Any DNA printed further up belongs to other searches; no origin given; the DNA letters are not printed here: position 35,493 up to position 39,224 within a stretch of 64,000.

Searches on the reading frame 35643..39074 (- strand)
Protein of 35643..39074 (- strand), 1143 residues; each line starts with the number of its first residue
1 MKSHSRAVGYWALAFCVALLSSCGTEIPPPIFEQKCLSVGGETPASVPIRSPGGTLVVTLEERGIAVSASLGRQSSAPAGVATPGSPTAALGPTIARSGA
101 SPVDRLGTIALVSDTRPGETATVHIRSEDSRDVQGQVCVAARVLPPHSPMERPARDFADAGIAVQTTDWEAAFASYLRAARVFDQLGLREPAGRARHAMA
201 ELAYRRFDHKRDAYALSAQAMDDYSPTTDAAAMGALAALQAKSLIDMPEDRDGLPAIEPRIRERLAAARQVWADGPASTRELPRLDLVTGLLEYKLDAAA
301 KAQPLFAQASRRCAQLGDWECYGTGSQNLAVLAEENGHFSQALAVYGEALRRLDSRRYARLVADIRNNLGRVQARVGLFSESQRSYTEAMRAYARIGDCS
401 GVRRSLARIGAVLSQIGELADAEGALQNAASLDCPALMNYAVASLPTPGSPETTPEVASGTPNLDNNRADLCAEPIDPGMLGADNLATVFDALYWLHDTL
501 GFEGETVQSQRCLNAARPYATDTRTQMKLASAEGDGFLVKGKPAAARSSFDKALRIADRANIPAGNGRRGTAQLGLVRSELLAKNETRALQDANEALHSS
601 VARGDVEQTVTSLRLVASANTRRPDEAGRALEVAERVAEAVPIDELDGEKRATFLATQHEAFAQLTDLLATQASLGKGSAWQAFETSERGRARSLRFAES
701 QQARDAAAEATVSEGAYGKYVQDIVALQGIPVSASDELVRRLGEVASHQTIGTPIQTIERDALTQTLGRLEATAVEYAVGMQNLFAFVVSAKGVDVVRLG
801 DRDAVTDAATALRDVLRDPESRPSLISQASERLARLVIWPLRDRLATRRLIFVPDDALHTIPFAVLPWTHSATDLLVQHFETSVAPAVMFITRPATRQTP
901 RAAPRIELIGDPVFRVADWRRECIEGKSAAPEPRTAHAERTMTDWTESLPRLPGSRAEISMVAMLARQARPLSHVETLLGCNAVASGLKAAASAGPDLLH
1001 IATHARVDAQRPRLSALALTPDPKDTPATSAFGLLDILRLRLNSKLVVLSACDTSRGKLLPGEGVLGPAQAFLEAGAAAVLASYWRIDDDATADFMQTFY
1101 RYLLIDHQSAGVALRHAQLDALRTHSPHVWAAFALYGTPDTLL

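Call 6: search_protein_families(library=pfam, proteins=[window:35643-39074:-], max_evalue=0.01)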
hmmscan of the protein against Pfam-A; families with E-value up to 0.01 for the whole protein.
window:35643-39074:- (1143 aa): 5 families
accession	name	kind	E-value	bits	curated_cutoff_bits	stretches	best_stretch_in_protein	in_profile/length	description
PF12770.12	CHAT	-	3.5e-57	194.5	24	1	829-1137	3-288/289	CHAT domain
PF13424.12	TPR_12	-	3.4e-11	43.6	30.1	2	362-429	2-71/77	Tetratricopeptide repeat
PF07719.23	TPR_2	-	7.9e-06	26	27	0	328-351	6-29/34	Tetratricopeptide repeat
PF00515.34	TPR_1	-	0.00047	20.3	27.8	0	328-351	6-29/34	Tetratricopeptide repeat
PF14938.12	SNAP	-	0.0047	16.9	25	0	153-228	74-149/282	Soluble NSF attachment protein, SNAP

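Call 7: search_protein_families(library=ncbifam, proteins=[window:35643-39074:-], max_evalue=0.01)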
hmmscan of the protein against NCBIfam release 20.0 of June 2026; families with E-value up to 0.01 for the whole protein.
window:35643-39074:- (1143 aa): 2 families
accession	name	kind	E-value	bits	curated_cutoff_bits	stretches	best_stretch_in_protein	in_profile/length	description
NF041237.1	CAS_csx29_CRASP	exception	0.0016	17.4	300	1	874-1099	447-624/670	type III-E CRISPR-associated TPR-CHAT protein Csx29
NF033758.1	gliding_GltE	equivalog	0.0024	16.9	225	1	327-398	90-162/411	adventurous gliding motility TPR repeat lipoprotein GltE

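Call 19: find_homologous_proteins(query=window:35643-39074:-, max_evalue=1e-10)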
Query window:35643-39074:- (1143 aa): 201 proteins with E <= 1e-10 among 8000 candidates; the best 120 are listed.
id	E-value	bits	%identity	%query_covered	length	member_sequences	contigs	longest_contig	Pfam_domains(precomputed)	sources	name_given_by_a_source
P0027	0.0e+0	2245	91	99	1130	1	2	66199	PF13424.13,PF12770.13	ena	-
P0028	0.0e+0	2064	100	83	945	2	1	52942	PF13424.13,PF12770.13,PF07719.24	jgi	jgi:CHAT domain-containing protein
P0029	0.0e+0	1945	91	86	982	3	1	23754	PF13424.13,PF12770.13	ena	-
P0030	0.0e+0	1510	64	100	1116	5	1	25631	PF13424.13,PF12770.13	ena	-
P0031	0.0e+0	1308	57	100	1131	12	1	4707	PF12770.13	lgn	-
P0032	0.0e+0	1237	56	97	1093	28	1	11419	PF13424.13,PF12770.13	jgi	jgi:CHAT domain-containing protein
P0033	0.0e+0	1178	54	99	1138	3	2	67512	PF13424.13,PF12770.13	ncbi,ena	-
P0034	0.0e+0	1161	54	97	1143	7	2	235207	PF13424.13,PF12770.13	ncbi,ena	-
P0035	0.0e+0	1143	53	96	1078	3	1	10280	PF12770.13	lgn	-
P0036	0.0e+0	1140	53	99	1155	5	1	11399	PF13424.13,PF12770.13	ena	-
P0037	0.0e+0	1137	52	99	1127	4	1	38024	PF12770.13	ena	-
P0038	0.0e+0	1136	53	99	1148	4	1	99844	PF12770.13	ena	-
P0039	0.0e+0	1132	51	98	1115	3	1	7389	PF12770.13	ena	-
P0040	0.0e+0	1130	54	97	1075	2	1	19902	PF13424.13,PF12770.13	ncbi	-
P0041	0.0e+0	1128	52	99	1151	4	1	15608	PF13424.13,PF12770.13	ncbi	-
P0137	8.4e-291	986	48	97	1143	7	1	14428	PF13424.13,PF12770.13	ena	-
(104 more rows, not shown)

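Call 21: find_related_loci(query=A2, collection=genome_contigs, flank=7000)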
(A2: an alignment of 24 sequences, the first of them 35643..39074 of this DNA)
Query A2 (1143 aa) in genome_contigs; peptide patterns used: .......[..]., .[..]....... (x = any residue, [..] = any of these).
600 stretches matched a pattern (row limit reached: there are more); 584 encode a relative of the query (tblastn E <= 1e-3); the best 80 are kept; 80 distinct loci.
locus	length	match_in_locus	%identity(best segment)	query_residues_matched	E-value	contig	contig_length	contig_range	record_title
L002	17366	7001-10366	50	13-1141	0e+0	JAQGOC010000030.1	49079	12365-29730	MAG: Gammaproteobacteria bacterium isolate RYN_603 scaffold_779107, whole genome shotgun sequence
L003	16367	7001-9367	26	328-1137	4e-45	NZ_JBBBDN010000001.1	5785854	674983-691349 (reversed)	Lusitaniella coriacea LEGE 07167 1, whole genome shotgun sequence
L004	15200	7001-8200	32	777-1139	2e-41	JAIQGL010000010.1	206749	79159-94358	MAG: Terriglobia bacterium isolate S3 SRVP18_trench_7_20cm_scaffold_28, whole genome shotgun sequence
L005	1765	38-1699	26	631-1137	1e-42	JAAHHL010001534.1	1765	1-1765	MAG: Caldora sp. SIO3E6 3E6_NODE_1534, whole genome shotgun sequence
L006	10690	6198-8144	28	541-1137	7e-41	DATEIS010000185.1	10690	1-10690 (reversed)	MAG TPA_asm: Pyrinomonadaceae bacterium isolate SMAG_U8844 k141_588591, whole genome shotgun sequence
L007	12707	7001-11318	29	631-1137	1e-39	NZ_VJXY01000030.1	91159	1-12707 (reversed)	Komarekiella delphini-convector SJRDD-AB1 NODE_31_length_91159_cov_211.707707, whole genome shotgun sequence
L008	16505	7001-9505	26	337-1137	2e-39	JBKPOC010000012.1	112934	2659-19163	MAG: Acidobacteriota bacterium isolate GS_HAYS_MAG_00024 GS_HAYS_000002870549, whole genome shotgun sequence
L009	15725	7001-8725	27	649-1137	6e-39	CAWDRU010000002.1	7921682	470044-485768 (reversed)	MAG: Blastocatellia bacterium isolate MFD04935.bin.1.50 genome assembly, contig: contig_540, whole genome shotgun sequen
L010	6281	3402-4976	27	651-1137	6e-39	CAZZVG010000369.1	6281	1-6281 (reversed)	MAG: Iningainema sp. isolate Brown_J.bin.8 genome assembly, contig: NODE_6434_length_6281_cov_7.661099, whole genome sho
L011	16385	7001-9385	26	367-1137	3e-38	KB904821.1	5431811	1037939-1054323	filamentous cyanobacterium ESFC-1 genomic scaffold A3MYDRAFT_scaffold1.1, whole genome shotgun sequence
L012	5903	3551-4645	32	765-1137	3e-38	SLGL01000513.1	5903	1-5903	MAG: Balneolaceae bacterium isolate CSSed162cmB_94 CSSed16-2cmB-66861, whole genome shotgun sequence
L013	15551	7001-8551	26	651-1137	4e-38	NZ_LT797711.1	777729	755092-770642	Planktothrix sp. PCC 11201 isolate BBR_PRJEB10991, whole genome shotgun sequence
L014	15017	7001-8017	31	799-1137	1e-37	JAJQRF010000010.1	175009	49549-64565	MAG: Pyrinomonadaceae bacterium isolate cam-2 NODE_426_length_175009_cov_9.450295, whole genome shotgun sequence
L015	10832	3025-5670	25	290-1137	2e-37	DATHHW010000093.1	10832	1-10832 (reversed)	MAG TPA_asm: Pyrinomonadaceae bacterium isolate SMAG_U12510 k141_147889, whole genome shotgun sequence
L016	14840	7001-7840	39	846-1137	2e-37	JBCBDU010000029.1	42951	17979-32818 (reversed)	MAG: Pseudomonadota bacterium isolate J06598_8 NODE_29_length_42951_cov_12.247259, whole genome shotgun sequence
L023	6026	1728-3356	29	588-1143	2e-35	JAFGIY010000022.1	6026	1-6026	MAG: Acidobacteria bacterium isolate Zod_Metabat.240 k87_602335, whole genome shotgun sequence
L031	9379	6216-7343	30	773-1143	3e-33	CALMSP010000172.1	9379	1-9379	MAG TPA_asm: uncultured Saprospiraceae bacterium isolate SRR2107179_bin.44_CONCOCT_v1.1_MAG genome assembly, contig: ERZ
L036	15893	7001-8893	23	485-1143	1e-31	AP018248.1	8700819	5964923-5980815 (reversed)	Tolypothrix tenuis PCC 7101 DNA, nearly complete genome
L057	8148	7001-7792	32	847-1143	6e-28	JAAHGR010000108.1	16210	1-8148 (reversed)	MAG: Symploca sp. SIO2E6 2E6_NODE_108, whole genome shotgun sequence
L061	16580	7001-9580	25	328-1143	2e-28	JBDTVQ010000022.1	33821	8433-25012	MAG: Acidobacteriota bacterium isolate cluster3_bin.71 NODE_3655_length_33821_cov_6.712048, whole genome shotgun sequenc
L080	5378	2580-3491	31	823-1143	8e-26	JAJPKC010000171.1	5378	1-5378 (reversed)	MAG: Oscillatoriales cyanobacterium Centralia_MAG_596 k107_24298722, whole genome shotgun sequence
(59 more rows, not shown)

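Call 24: find_encoding_contigs(protein=P0027, flank=6000, max_places=2)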
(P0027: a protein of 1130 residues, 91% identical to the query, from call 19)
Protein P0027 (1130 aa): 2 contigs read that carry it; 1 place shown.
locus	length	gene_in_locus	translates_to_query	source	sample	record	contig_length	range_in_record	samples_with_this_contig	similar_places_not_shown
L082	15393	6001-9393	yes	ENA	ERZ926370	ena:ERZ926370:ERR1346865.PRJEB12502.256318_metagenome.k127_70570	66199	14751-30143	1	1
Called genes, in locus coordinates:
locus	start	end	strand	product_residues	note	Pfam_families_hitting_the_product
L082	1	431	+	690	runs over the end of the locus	PF10459:Peptidase_S46, PF13365:Trypsin_2 (faint)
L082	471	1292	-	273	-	-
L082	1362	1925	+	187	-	PF01292:Ni_hydr_CYTB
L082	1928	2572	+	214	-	PF04264:YceI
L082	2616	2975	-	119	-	-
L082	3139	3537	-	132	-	PF21716:dnstrm_HI1420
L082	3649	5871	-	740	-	PF16177:ACAS_N, PF00501:AMP-binding, PF13193:AMP-binding_C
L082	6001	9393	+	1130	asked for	PF13424:TPR_12 (faint), PF12770:CHAT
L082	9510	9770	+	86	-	-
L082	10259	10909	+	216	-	PF04542:Sigma70_r2 (weak)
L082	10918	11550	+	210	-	-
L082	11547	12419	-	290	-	PF02739:5_3_exonuc_N, PF01367:5_3_exonuc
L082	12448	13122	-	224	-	PF01844:HNH, PF14279:HNH_5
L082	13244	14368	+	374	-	PF05222:AlaDh_PNT_N, PF02826:2-Hacid_dh_C (faint), PF01262:AlaDh_PNT_C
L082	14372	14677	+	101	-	PF12769:PNTB_4TM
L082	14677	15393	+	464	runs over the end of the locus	PF02233:PNTB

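Call 25: find_encoding_contigs(protein=P0030, flank=6000, max_places=2)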
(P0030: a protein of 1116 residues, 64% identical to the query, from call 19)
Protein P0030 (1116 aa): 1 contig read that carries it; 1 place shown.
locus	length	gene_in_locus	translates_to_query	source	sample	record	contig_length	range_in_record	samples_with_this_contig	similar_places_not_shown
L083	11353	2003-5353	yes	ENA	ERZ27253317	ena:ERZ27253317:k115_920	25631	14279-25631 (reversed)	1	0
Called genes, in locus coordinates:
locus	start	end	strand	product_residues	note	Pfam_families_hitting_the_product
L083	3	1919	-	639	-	?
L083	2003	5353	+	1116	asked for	PF13424:TPR_12 (faint), PF12770:CHAT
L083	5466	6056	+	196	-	-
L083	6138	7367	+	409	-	PF00082:Peptidase_S8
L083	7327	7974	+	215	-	PF04542:Sigma70_r2 (weak)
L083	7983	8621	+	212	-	-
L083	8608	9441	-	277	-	PF02739:5_3_exonuc_N, PF01367:5_3_exonuc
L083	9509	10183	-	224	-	PF01844:HNH, PF13395:HNH_4 (weak), PF14279:HNH_5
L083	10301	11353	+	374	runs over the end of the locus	PF05222:AlaDh_PNT_N, PF02826:2-Hacid_dh_C (faint), PF01262:AlaDh_PNT_C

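Call 28: find_encoding_contigs(protein=P0033, flank=5000, max_places=2)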
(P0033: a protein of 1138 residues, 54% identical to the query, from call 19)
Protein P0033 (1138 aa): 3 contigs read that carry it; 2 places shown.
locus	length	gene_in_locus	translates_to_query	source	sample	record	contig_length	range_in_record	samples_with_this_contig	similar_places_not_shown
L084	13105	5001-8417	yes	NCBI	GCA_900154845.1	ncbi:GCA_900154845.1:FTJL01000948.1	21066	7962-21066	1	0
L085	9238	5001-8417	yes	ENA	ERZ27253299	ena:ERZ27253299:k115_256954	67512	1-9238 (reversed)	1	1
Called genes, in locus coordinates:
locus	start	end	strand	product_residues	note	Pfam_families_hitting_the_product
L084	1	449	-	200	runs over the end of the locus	PF04264:YceI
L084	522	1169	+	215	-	PF01292:Ni_hydr_CYTB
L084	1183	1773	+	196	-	PF04264:YceI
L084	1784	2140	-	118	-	-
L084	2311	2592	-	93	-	PF21716:dnstrm_HI1420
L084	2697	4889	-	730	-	PF16177:ACAS_N, PF00501:AMP-binding, PF13193:AMP-binding_C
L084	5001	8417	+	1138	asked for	PF13424:TPR_12 (faint), PF12770:CHAT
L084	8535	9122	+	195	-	-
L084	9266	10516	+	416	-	PF00082:Peptidase_S8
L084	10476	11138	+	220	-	PF04542:Sigma70_r2 (weak)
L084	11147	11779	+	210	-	-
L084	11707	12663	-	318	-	PF02739:5_3_exonuc_N, PF01367:5_3_exonuc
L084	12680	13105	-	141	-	?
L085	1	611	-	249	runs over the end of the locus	PF04264:YceI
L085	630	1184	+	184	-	PF01292:Ni_hydr_CYTB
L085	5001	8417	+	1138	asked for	PF13424:TPR_12 (faint), PF12770:CHAT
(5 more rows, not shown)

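Call 29: find_encoding_contigs(protein=P0034, flank=5000, max_places=2)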
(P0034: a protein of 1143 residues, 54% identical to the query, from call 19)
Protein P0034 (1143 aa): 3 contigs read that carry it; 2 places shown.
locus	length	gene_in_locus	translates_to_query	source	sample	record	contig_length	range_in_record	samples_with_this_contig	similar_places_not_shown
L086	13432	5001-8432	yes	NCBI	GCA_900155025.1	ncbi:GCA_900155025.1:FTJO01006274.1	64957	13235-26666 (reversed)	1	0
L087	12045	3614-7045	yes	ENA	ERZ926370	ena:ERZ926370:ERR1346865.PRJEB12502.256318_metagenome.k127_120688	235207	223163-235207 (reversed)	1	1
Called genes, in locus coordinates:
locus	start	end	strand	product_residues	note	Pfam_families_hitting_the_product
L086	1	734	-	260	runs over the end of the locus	PF04264:YceI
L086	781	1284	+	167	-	PF01292:Ni_hydr_CYTB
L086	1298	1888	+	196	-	PF04264:YceI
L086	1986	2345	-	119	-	-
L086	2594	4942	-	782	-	PF16177:ACAS_N, PF00501:AMP-binding, PF13193:AMP-binding_C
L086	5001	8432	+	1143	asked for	PF13424:TPR_12 (faint), PF12770:CHAT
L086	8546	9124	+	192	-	-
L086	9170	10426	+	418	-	PF00082:Peptidase_S8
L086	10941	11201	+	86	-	-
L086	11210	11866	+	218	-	-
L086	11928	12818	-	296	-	PF02739:5_3_exonuc_N, PF01367:5_3_exonuc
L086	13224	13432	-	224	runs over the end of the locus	PF18450:zf_C2H2_6 (faint), PF01844:HNH, PF13395:HNH_4 (faint), PF14279:HNH_5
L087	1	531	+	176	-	?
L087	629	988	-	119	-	-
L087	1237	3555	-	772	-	PF16177:ACAS_N, PF00501:AMP-binding, PF13193:AMP-binding_C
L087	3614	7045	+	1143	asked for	PF13424:TPR_12 (faint), PF12770:CHAT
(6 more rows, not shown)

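Call 30: find_homologous_proteins(query=L083:5466-6053:+, max_evalue=0.001)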
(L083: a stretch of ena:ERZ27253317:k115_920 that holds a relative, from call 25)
Query L083:5466-6053:+ (196 aa): 469 proteins with E <= 0.001 among 1770 candidates; the best 120 are listed.
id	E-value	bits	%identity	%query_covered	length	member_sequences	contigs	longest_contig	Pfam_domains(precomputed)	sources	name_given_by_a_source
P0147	2.0e-122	424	96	100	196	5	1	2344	-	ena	-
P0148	5.5e-98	344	79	99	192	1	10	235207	-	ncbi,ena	-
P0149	7.2e-98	344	77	99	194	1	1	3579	-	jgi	-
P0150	1.0e-97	343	78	99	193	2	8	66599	-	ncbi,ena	-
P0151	1.4e-97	343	80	99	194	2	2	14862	-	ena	-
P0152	3.1e-97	342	76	99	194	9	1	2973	-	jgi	jgi:hypothetical protein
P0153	9.5e-97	340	78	99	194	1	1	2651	-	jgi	jgi:hypothetical protein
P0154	2.0e-96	339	76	99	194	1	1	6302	-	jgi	-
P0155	5.1e-96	338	78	99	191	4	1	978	-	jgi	-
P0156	5.4e-95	334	76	99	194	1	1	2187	-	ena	-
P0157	5.5e-95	334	76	99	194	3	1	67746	-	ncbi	-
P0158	7.2e-95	334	75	99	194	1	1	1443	-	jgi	-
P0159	3.7e-94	332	76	99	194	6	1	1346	-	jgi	jgi:hypothetical protein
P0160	7.8e-94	331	77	99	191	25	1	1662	-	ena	-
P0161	1.6e-93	330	75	99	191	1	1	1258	-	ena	-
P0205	9.5e-80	285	68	98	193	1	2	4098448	-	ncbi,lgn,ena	ncbi:MAG TPA: hypothetical protein VIY54_11575 [Steroidobacteraceae bacterium]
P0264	1.8e-76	274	63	97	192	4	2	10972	-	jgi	jgi:hypothetical protein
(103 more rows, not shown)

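Call 31: search_protein_families(library=pfam, proteins=[L083:5466-6053:+, L083:6138-7364:+, L002:10448-11062:+, L083:7983-8618:+], max_evalue=0.1)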
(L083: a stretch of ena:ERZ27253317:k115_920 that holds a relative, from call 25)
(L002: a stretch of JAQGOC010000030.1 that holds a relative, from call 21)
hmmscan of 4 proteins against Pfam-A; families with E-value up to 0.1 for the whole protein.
L083:5466-6053:+ (196 aa): 0 families

L083:6138-7364:+ (409 aa): 1 family
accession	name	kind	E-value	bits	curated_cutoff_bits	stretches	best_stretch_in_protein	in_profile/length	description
PF00082.27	Peptidase_S8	-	3.7e-19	69.6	21.8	1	76-353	2-273/288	Subtilase family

L002:10448-11062:+ (205 aa): 0 families

L083:7983-8618:+ (212 aa): 1 family
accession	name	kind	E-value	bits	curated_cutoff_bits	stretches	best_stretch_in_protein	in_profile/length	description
PF13490.11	zf-HC2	-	0.0008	19.9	22.2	1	15-38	11-34/35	Putative zinc-finger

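Call 42: predict_structure(alignment_id=A3)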
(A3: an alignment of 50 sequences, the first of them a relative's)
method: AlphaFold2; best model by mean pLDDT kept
length: 196 residues; sequences in the alignment: 50
mean_pLDDT: 71.7   pTM: 0.72
mean pLDDT of the five models: 71.7, 71.0, 70.4, 69.2, 66.6
residues with pLDDT >= 90: 30; 70-90: 78; 50-70: 63; < 50: 25
segments of 3 or more residues with pLDDT < 50: 1-4, 16-27, 49-51
pLDDT, mean of each block of 10 residues (from residue 1): 50 49 46 88 70 68 86 81 83 89 83 64 57 72 85 84 71 75 56 82
secondary structure, 60 per line:
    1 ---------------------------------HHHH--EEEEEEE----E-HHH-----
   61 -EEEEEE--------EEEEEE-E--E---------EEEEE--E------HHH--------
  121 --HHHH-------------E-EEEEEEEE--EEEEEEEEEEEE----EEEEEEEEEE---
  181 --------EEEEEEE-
elements in order: H34-37 E40-46 E62-67 E76-81 E96-100 H123-126 E142-149 E152-163 E168-177 E189-195
